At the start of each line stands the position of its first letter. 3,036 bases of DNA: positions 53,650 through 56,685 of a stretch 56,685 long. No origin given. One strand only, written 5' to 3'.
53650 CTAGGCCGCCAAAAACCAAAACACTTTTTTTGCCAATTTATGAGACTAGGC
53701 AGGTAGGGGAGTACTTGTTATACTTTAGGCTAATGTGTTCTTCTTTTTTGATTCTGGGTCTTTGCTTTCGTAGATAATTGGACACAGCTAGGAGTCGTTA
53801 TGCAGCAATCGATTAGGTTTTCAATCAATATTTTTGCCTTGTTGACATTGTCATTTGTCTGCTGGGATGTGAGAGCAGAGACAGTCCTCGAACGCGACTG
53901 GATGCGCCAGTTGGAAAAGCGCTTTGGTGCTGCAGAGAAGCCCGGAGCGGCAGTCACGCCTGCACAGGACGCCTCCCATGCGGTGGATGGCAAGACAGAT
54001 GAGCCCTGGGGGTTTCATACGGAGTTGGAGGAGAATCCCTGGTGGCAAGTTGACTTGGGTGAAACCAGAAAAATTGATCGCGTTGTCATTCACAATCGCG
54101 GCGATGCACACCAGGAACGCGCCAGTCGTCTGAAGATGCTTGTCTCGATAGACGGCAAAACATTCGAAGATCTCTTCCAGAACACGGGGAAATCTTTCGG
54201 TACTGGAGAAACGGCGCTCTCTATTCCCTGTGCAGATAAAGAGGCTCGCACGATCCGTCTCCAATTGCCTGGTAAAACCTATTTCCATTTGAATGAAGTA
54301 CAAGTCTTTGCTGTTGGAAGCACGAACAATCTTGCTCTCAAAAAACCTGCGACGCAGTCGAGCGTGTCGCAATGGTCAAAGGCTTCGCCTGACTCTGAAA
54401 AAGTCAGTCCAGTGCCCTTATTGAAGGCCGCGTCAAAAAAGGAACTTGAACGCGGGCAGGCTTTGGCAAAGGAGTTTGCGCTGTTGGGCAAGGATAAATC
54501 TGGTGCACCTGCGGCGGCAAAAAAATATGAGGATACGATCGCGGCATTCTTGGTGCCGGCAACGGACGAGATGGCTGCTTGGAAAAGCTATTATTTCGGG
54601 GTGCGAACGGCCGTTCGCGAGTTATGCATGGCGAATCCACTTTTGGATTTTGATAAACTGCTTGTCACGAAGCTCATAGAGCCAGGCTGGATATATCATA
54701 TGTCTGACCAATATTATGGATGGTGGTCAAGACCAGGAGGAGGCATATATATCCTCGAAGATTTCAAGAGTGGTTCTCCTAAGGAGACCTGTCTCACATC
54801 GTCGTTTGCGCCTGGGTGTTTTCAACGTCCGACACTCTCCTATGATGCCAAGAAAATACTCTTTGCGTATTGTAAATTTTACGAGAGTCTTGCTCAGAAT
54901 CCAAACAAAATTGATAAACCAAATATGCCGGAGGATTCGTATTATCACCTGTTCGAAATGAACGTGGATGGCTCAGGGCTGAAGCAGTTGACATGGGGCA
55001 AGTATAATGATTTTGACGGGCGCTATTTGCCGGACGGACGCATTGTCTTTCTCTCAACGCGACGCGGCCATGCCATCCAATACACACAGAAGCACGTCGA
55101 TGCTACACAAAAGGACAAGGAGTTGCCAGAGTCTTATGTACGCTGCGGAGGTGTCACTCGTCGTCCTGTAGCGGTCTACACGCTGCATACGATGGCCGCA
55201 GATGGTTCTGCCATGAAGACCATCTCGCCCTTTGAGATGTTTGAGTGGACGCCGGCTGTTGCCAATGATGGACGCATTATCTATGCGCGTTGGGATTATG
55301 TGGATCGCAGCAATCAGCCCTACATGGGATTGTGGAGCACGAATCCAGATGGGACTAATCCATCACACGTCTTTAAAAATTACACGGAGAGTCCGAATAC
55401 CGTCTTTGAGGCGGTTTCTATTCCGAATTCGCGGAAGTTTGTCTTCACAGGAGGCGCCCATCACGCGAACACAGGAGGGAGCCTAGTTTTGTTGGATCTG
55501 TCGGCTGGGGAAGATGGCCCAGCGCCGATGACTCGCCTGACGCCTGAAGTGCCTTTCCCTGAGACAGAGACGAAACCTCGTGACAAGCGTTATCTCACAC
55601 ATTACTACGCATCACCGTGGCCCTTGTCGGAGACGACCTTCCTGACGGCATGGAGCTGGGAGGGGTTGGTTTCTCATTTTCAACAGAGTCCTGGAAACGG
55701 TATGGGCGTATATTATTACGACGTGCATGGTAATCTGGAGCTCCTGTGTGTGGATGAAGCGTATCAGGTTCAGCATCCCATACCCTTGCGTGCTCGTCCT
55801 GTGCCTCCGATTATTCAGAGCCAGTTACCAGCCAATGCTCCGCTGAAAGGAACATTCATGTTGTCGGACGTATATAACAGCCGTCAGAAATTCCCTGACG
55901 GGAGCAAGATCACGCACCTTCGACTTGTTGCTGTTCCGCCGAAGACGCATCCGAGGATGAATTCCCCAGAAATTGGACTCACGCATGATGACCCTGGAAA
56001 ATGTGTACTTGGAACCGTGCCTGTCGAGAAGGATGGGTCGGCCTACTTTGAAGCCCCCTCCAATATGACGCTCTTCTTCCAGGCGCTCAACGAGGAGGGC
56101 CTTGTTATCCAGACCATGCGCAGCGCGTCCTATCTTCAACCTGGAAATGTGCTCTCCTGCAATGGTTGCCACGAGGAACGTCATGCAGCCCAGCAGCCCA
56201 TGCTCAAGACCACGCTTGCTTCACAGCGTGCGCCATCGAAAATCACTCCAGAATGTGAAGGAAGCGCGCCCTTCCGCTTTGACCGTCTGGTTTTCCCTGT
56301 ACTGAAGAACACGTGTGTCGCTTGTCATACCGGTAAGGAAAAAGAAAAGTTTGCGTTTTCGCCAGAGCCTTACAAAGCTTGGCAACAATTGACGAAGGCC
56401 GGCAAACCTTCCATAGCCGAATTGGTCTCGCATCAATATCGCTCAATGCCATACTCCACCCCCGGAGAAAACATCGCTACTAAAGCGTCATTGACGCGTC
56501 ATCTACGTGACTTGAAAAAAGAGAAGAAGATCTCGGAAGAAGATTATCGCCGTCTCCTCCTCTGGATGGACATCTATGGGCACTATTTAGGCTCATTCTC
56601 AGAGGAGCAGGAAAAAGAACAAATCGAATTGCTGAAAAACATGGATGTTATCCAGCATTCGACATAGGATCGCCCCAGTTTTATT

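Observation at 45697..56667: Sulfatase followed by three tandem HzsA-like dihaem beta-propeller paralogues, each with a different lectin-like N-terminal module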

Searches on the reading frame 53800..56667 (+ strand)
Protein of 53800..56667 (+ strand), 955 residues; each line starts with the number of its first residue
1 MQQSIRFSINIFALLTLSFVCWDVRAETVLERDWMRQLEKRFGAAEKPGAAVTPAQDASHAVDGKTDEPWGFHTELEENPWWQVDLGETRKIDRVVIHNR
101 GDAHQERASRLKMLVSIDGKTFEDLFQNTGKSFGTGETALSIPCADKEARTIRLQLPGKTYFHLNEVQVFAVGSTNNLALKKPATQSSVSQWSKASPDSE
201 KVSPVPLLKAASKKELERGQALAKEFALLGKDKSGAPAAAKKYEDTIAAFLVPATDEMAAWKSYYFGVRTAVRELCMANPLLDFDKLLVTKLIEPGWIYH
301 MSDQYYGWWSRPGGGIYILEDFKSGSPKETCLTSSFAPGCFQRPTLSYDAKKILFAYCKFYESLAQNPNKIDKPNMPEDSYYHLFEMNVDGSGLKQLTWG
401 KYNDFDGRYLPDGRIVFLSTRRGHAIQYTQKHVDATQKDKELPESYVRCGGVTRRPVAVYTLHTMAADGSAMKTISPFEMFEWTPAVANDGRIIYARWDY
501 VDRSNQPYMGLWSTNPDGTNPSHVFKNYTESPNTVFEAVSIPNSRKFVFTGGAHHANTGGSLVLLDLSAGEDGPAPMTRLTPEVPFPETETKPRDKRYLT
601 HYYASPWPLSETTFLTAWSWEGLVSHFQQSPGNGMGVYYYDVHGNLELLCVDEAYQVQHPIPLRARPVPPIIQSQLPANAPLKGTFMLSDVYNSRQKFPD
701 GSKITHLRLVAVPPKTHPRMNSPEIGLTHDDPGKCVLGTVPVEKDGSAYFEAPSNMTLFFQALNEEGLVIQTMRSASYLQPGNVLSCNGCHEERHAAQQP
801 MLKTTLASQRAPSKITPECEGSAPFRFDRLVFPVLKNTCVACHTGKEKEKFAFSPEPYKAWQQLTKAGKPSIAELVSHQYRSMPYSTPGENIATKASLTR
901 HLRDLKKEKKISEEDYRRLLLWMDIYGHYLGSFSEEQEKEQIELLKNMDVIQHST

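Call 3: search_protein_families(library=pfam, proteins=[window:53800-56667:+], max_evalue=0.1)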
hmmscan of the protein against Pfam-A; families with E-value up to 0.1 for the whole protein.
window:53800-56667:+ (955 aa): 7 families
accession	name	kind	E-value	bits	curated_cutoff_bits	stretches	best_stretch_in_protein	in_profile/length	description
PF18582.6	HZS_alpha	-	3e-20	73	26.6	1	734-792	40-98/98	Hydrazine synthase alpha subunit middle domain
PF22633.2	F5_F8_type_C_2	-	1.6e-16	61.1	27.8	1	60-154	1-91/91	NedA-like, galactose-binding domain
PF00754.31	F5_F8_type_C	-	2.9e-16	60.2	28.2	1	56-158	12-114/127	F5/8 type C domain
PF14522.11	Cytochrome_C7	-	0.0051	17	24.8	1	783-850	12-55/67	Cytochrome c7 and related cytochrome c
PF22113.1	Mtrc-MtrF_II-IV_dom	-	0.012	15.6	30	1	780-849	77-134/176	Outer membrane cytochrome MtrC/MtrF-like, domains II/IV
PF07676.18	PD40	-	0.017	15.5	20.9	0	395-423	2-32/38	WD40-like Beta Propeller Repeat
PF13442.11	Cytochrome_CBB3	-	0.06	14.1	27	0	835-884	10-49/68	Cytochrome C oxidase, cbb3-type, subunit III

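Call 4: search_protein_families(library=ncbifam, proteins=[window:53800-56667:+], max_evalue=0.1)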
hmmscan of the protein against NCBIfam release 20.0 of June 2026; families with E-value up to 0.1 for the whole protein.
window:53800-56667:+ (955 aa): 4 families
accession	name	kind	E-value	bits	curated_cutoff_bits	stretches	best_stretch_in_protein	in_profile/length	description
NF052339.1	hydrazine_alpha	equivalog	3.2e-08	31.9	800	1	736-793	529-586/804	hydrazine synthase subunit alpha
TIGR02800.1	propeller_TolB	equivalog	0.0006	18.9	343.15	1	383-436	260-314/418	Tol-Pal system beta propeller repeat protein TolB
NF047812.1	LIC11213_lipo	equivalog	0.014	15.5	100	1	796-879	9-91/118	LIC11213 family lipoprotein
NF053518.1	DipepPtdsDpp5Prph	equivalog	0.019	13.5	900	0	380-429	40-90/655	dipeptidyl-peptidase Dpp5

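Call 8: search_solved_structures(query=window:53800-56667:+, max_evalue=1, show_alignments=1)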
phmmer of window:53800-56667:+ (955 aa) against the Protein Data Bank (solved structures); distinct sequences matched with E-value up to 1: 9.
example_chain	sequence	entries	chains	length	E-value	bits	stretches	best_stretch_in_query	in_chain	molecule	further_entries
4gwi_A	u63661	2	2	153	1.1e-12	50.1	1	56-175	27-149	Platelet aggregation factor Sm-hPAF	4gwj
3le0_A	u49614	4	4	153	1.2e-12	50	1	57-175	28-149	Platelet aggregation factor Sm-hPAF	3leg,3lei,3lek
3cqo_A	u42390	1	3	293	1.9e-12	49.3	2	59-190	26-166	FBP32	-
2j22_A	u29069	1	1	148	2.5e-07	32.4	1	61-169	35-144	FUCOLECTIN-RELATED PROTEIN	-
1k12_A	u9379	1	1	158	8.7e-07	30.6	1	56-169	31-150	LECTIN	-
2j1r_A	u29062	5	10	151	1.1e-05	27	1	56-170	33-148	FUCOLECTIN-RELATED PROTEIN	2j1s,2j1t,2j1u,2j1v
5c2v_A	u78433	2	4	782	6.9e-05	24.3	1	735-793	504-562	HYDRAZINE SYNTHASE ALPHA SUBUNIT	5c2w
5zu6_A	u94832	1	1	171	0.8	10.9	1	76-136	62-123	CBM32 domain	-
2ojh_A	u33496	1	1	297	0.85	10.8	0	379-440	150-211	Uncharacterized protein Atu1656/AGR_C_3050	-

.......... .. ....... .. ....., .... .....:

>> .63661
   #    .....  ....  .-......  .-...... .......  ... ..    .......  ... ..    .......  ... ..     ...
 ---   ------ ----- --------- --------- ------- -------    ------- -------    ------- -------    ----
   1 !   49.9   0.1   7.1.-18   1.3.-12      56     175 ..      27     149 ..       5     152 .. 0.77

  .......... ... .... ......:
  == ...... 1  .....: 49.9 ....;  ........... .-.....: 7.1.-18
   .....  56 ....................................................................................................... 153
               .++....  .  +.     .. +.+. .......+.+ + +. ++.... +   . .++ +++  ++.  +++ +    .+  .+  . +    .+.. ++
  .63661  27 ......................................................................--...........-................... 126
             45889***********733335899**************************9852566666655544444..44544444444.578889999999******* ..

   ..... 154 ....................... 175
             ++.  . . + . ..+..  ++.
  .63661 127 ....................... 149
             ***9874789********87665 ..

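Call 11: find_encoding_contigs(protein=window:53800-56667:+, flank=10000, max_places=6)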
Protein window:53800-56667:+ (955 aa): no gene with exactly this product is on record in the collection.

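Call 29: find_homologous_proteins(query=window:53800-56667:+, max_evalue=0.00001)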
Query window:53800-56667:+ (955 aa): 2306 proteins with E <= 0.00001 among 8000 candidates; the best 120 are listed.
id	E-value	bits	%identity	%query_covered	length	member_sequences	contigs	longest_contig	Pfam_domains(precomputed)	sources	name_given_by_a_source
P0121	0.0e+0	2059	90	100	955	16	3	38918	PF00754.32,PF18582.7,PF22633.4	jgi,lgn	jgi:hypothetical protein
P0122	0.0e+0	1994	88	100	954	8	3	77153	PF00754.32,PF18582.7,PF22633.4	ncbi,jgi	jgi:hypothetical protein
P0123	0.0e+0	1975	87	100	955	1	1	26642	PF00754.32,PF18582.7,PF22633.4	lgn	-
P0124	0.0e+0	1964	86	100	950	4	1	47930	PF00754.32,PF18582.7,PF22633.4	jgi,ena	-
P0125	0.0e+0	1937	85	100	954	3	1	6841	PF00754.32,PF18582.7,PF22633.4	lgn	-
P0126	0.0e+0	1261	60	96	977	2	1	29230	PF00754.32,PF18582.7,PF22633.4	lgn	-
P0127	0.0e+0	1259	59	98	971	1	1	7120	PF00754.32,PF18582.7,PF22633.4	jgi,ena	-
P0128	0.0e+0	1258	59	99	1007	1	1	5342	PF00754.32,PF18582.7,PF22633.4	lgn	-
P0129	0.0e+0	1257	59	97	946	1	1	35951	PF00754.32,PF18582.7,PF22633.4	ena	-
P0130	0.0e+0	1255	60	95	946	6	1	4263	PF00754.32,PF18582.7,PF22633.4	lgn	-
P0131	0.0e+0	1252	59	98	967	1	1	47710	PF00754.32,PF18582.7,PF22633.4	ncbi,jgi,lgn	jgi:cytochrome c553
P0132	0.0e+0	1251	60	96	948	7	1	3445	PF00754.32,PF18582.7,PF22633.4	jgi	jgi:hypothetical protein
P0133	0.0e+0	1250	60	97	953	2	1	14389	PF00754.32,PF18582.7,PF22633.4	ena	-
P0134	0.0e+0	1249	59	99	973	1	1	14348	PF00754.32,PF18582.7,PF22633.4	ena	-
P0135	0.0e+0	1248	58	96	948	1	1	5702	PF00754.32,PF18582.7,PF22633.4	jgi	jgi:cytochrome c553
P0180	4.0e-275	934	49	96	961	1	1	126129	PF00754.32,PF18582.7,PF22633.4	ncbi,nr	ncbi:MAG: discoidin domain-containing protein [Phycisphaerae bacterium]|nr:discoidin domain-containi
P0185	1.7e-274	932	49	95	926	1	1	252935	PF00754.32,PF18582.7,PF22633.4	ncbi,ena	-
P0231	4.1e-271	920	49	93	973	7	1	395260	PF00754.32,PF18582.7,PF22633.4,PF07676.19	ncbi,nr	ncbi:MAG: discoidin domain-containing protein [Verrucomicrobiae bacterium]|nr:discoidin domain-conta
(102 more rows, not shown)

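Call 39: find_encoding_contigs(protein=P0231, flank=10000, max_places=1)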
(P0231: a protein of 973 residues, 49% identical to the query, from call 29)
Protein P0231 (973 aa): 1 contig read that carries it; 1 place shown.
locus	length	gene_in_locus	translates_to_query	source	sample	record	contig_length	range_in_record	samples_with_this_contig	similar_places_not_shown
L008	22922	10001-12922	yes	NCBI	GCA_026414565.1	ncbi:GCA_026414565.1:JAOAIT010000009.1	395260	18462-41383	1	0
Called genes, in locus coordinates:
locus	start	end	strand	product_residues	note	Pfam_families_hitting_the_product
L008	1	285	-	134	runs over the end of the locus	PF06803:DUF1232 (weak)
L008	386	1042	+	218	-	PF01081:Aldolase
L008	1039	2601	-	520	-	PF16402:DUF5010, PF16317:Glyco_hydro_99 (weak)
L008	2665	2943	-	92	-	PF01713:Smr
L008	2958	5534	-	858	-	PF01624:MutS_I, PF05188:MutS_II, PF05192:MutS_III, PF05190:MutS_IV, PF00488:MutS_V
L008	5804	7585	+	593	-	-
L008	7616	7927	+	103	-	PF02575:YbaB_DNA_bd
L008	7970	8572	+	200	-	PF21176:RecR_HhH, PF01751:Toprim, PF13662:Toprim_4, PF21175:RecR_C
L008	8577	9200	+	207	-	PF00702:Hydrolase, PF13419:HAD_2 (weak)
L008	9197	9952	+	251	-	PF00590:TP_methylase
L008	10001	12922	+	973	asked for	PF00754:F5_F8_type_C, PF22633:F5_F8_type_C_2, PF07676:PD40 (faint), PF18582:HZS_alpha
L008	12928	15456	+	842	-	PF01847:VHL, PF00930:DPPIV_N, PF02129:Peptidase_S15 (faint), PF00326:Peptidase_S9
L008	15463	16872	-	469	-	PF00150:Cellulase (weak)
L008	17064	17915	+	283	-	PF02621:VitK2_biosynth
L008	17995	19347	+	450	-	PF01408:GFO_IDH_MocA (weak), PF22725:GFO_IDH_MocA_C3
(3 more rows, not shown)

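Call 40: find_encoding_contigs(protein=P0180, flank=10000, max_places=1)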
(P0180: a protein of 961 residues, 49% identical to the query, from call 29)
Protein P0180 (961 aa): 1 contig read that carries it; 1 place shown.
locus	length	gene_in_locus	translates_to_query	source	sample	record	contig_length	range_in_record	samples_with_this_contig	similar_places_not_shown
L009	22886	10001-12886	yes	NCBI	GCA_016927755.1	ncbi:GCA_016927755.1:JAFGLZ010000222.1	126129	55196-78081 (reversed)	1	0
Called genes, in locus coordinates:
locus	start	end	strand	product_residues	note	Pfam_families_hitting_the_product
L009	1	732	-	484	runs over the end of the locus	PF00884:Sulfatase, PF01676:Metalloenzyme (faint), PF16347:SGSH_C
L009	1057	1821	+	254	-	-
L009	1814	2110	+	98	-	PF13601:HTH_34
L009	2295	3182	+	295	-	PF01261:AP_endonuc_2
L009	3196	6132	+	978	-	PF01261:AP_endonuc_2 (weak)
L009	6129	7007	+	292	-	PF00326:Peptidase_S9 (weak), PF12146:Hydrolase_4 (faint)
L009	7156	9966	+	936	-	PF01590:GAF, PF13185:GAF_2, PF13492:GAF_3, PF00989:PAS (weak), PF08448:PAS_4, PF13426:PAS_9, PF02518:HATPase_c, PF00072:Response_reg, +2 more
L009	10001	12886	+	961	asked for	PF00754:F5_F8_type_C, PF22633:F5_F8_type_C_2, PF18582:HZS_alpha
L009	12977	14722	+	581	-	PF13231:PMT_2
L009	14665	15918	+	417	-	PF13472:Lipase_GDSL_2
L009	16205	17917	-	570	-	PF01145:Band_7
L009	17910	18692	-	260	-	-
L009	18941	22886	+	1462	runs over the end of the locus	PF18582:HZS_alpha, PF03781:FGE-sulfatase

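Call 41: find_encoding_contigs(protein=P0185, flank=10000, max_places=1)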
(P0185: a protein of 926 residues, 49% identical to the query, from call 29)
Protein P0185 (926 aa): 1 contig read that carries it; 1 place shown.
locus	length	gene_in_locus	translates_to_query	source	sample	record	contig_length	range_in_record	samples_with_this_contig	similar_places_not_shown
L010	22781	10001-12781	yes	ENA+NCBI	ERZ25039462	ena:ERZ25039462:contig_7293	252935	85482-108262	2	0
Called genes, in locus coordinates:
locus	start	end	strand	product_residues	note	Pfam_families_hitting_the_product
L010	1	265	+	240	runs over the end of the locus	PF10994:DUF2817, PF24827:AstE_AspA_cat (weak)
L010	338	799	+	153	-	PF04073:tRNA_edit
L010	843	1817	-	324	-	PF17848:Zn_ribbon_ACC, PF01039:Carboxyl_trans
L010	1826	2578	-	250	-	PF18912:DZR_2, PF00156:Pribosyltran (weak)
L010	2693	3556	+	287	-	PF00069:Pkinase, PF01636:APH (faint), PF07714:PK_Tyr_Ser-Thr, PF17667:Pkinase_fungal (weak)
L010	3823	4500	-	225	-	-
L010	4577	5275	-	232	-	PF19051:GFO_IDH_MocA_C2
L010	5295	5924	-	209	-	PF01408:GFO_IDH_MocA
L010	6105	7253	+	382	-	PF00067:p450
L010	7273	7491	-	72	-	-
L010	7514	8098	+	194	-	-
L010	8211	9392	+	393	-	PF01011:PQQ (faint), PF13570:Beta-prop_ACSF4, PF13360:PQQ_2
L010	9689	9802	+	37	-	-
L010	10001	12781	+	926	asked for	PF00754:F5_F8_type_C, PF22633:F5_F8_type_C_2, PF18582:HZS_alpha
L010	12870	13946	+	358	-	-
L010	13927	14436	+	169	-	PF03313:SDH_alpha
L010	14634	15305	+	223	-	-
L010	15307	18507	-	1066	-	PF18582:HZS_alpha, PF03781:FGE-sulfatase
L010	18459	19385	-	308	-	-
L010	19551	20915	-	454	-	PF00463:ICL, PF13714:PEP_mutase, PF00463:ICL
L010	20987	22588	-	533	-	PF20656:MS_N, PF01274:MS_TIM-barrel, PF20659:MS_C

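Call 45: predict_structure(alignment_id=A4)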
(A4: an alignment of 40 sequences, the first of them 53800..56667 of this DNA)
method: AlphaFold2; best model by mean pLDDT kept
length: 955 residues; sequences in the alignment: 40
mean_pLDDT: 85.9   pTM: 0.79
mean pLDDT of the five models: 85.9, 85.4, 84.7, 81.6, 81.5
residues with pLDDT >= 90: 519; 70-90: 320; 50-70: 75; < 50: 41
segments of 3 or more residues with pLDDT < 50: 1-10, 12-22, 46-49, 797-800, 844-847, 950-955
pLDDT, mean of each block of 10 residues (from residue 1): 41 47 73 93 57 84 81 89 96 93 70 95 92 86 95 94 92 94 92 63 78 94 84 77 91 89 95 94 94 70 80 90 91 94 94 96 86 92 97 97 96 96 91 93 85 86 95 87 91 89 69 92 76 86 94 85 91 86 87 83 95 95 77 85 96 91 95 86 90 84 93 90 86 92 94 92 92 86 82 50 79 90 93 81 51 84 90 88 80 88 89 92 93 93 77 33
secondary structure, 60 per line:
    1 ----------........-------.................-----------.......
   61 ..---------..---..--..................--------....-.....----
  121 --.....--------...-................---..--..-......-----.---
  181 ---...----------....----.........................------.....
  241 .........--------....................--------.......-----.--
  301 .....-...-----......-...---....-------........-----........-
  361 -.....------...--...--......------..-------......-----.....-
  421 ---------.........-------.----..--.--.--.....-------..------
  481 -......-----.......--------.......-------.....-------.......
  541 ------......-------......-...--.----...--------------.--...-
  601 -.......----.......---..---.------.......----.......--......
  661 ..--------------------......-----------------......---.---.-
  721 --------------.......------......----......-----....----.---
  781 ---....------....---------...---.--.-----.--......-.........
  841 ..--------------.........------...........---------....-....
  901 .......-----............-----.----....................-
elements in order (helices of 4 or more, strands of 3 or more residues): H11-18 H26-42 H54-62 E81-98 H107-110 E112-116 E123-127 E140-155 E166-171 E184-186 H197-200 H205-229 H236-249 H258-277 E286-292 H301-305 E315-320 E328-331 E339-346 E352-359 H362-366 E383-388 E404-409 E415-419 H430-438 E461-465 E482-487 E493-499 E508-514 E522-526 E534-540 E547-552 E560-565 E577-579 E597-599 E602-608 E613-619 E635-641 E646-652 E655-662 E683-688 E706-711 E735-741 E748-753 E758-763 E769-772 E784-787 H794-797 H827-830 H832-842 H857-865 H872-882 H892-895 H897-907 H913-924 H935-954
